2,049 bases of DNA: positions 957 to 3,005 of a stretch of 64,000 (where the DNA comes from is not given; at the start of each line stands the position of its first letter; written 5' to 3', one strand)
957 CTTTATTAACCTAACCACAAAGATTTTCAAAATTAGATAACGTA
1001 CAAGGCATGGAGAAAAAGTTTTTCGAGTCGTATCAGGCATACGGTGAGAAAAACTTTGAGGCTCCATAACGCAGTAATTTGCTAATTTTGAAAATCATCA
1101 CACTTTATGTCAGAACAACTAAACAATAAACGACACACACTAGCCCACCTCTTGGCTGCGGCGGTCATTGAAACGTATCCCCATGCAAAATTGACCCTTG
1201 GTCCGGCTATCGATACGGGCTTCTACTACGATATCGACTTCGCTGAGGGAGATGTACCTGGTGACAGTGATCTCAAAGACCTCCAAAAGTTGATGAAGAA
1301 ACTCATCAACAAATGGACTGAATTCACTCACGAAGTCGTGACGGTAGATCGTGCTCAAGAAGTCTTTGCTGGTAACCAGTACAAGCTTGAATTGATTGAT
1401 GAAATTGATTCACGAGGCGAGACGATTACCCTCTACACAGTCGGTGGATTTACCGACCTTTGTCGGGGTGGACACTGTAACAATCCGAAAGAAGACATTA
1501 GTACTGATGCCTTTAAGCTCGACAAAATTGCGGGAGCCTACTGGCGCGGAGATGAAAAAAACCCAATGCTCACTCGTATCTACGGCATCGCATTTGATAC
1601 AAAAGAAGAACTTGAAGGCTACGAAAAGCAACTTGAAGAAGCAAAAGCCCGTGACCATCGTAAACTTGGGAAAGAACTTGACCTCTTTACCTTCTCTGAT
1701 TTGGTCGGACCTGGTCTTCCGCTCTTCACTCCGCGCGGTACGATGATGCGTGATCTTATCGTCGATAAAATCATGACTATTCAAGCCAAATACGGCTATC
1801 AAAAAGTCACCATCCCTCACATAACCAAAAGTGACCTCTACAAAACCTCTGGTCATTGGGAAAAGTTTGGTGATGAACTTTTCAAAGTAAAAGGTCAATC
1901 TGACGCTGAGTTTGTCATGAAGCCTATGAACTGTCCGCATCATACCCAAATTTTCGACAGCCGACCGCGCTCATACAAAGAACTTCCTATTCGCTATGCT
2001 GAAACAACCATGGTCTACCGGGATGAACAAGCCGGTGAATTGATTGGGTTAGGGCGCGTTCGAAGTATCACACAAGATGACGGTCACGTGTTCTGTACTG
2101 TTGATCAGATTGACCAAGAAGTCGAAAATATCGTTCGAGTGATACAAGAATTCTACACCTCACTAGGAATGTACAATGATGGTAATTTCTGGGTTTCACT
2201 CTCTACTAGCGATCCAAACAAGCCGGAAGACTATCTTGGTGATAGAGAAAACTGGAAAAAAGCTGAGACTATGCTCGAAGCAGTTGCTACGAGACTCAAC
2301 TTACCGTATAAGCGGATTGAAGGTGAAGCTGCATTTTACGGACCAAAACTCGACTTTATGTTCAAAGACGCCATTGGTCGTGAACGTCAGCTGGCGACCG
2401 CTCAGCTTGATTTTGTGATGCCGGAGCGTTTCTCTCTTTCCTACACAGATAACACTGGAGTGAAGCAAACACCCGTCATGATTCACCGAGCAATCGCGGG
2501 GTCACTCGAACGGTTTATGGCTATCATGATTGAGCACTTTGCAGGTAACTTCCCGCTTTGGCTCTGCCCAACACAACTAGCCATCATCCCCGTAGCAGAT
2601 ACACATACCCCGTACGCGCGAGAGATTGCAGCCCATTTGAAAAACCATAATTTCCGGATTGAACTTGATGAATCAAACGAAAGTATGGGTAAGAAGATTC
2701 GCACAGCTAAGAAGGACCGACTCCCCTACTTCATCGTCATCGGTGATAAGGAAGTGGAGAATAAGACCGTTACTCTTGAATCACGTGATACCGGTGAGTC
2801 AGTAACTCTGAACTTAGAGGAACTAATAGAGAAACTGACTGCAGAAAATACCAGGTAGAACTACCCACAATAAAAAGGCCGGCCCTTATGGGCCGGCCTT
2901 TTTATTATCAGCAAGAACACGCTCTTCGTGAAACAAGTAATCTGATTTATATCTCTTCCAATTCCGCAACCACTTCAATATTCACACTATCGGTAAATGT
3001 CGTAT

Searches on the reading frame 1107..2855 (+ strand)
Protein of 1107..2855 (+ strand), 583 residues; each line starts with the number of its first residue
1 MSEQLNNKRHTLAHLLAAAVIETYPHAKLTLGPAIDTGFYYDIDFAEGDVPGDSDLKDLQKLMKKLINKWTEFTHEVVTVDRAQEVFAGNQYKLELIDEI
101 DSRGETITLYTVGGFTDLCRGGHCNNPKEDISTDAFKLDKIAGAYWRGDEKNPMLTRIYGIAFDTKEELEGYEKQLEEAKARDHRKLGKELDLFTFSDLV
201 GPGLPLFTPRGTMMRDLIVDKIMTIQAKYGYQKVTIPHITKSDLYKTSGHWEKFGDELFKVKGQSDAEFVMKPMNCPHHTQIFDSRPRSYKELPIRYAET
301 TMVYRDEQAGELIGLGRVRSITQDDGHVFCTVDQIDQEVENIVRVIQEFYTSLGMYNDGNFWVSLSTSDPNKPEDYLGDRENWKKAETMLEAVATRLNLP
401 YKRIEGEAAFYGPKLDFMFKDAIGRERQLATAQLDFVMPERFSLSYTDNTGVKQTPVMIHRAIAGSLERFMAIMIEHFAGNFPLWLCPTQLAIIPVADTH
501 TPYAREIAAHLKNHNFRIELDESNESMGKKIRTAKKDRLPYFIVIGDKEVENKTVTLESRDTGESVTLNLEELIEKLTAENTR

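Call 14: find_related_loci(query=window:1107-2855:+, collection=genome_contigs, flank=10000)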
Query window:1107-2855:+ (583 aa) in genome_contigs; peptide patterns used: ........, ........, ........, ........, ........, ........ (x = any residue, [..] = any of these).
309 stretches matched a pattern; 267 encode a relative of the query (tblastn E <= 1e-3); the best 80 are kept; 80 distinct loci.
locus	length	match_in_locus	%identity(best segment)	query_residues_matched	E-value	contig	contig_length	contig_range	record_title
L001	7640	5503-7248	86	1-582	0e+0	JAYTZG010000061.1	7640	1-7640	MAG: Candidatus Paceibacterota bacterium isolate GFS_6291 GFS_6291_60, whole genome shotgun sequence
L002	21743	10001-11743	85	1-581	0e+0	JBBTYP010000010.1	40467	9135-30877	MAG: Patescibacteria group bacterium isolate H41-bin057_1 H41_bin057_1_000000000010, whole genome shotgun sequence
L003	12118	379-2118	83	1-580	0e+0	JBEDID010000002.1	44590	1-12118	MAG: Candidatus Parcubacteria bacterium isolate NASQAN2015_010_A_bin.14 scaffold_000010, whole genome shotgun sequence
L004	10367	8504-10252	83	1-583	0e+0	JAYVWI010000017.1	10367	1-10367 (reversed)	MAG: Candidatus Paceibacterota bacterium isolate GL82_DN_metabat_113 GL82_DN_metabat_113_16, whole genome shotgun sequen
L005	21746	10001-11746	81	1-582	0e+0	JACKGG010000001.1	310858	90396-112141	MAG: Candidatus Nomurabacteria bacterium isolate HK-STAS-PATE-28 HK-STAS-PATE-28_1, whole genome shotgun sequence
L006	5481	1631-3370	80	1-580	0e+0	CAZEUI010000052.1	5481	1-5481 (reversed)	MAG TPA_asm: uncultured Candidatus Saccharibacteria bacterium isolate binchicken_co53_23 genome assembly, contig: NODE_1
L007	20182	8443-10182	83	1-580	0e+0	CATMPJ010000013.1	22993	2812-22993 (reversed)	MAG: uncultured bacterium isolate SRR3962773_bin.21_MetaWRAP_v1.3_MAG genome assembly, contig: ERZ505245.708, whole geno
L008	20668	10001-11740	81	1-580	0e+0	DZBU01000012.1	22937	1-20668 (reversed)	MAG TPA_asm: Candidatus Elulimicrobium sp. isolate SulCav_PC08_66_47_31 SulCav_PC08-66_1487_length_22937_cov_16.710559,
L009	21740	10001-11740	80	1-580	0e+0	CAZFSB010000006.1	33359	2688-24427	MAG TPA_asm: uncultured Candidatus Saccharibacteria bacterium isolate SRP319275_co4_64 genome assembly, contig: NODE_706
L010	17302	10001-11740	81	1-580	0e+0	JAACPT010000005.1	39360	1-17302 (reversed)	MAG: Candidatus Parcubacteria bacterium isolate CG_2015-02_43_9 CG_2015-02_curated_scaffold_568, whole genome shotgun se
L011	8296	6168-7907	80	1-580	0e+0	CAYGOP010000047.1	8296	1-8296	MAG TPA_asm: uncultured Candidatus Saccharibacteria bacterium isolate ERP117304_co1_139 genome assembly, contig: NODE_76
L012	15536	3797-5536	78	1-580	0e+0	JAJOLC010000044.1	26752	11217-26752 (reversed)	MAG: Candidatus Paceibacterota bacterium isolate MAG-712 c_000000000028, whole genome shotgun sequence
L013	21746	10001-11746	76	1-582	0e+0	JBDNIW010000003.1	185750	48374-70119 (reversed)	MAG: Candidatus Paceibacterota bacterium isolate metabat2.26_sub.ELB k141_190521, whole genome shotgun sequence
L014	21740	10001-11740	76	1-580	0e+0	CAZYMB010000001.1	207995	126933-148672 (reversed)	MAG TPA_asm: uncultured Acidimicrobiaceae bacterium isolate binchicken_co258_145 genome assembly, contig: NODE_5_length_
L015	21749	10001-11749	76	2-580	0e+0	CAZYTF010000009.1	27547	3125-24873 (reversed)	MAG TPA_asm: uncultured Candidatus Saccharibacteria bacterium isolate binchicken_co47_12 genome assembly, contig: NODE_1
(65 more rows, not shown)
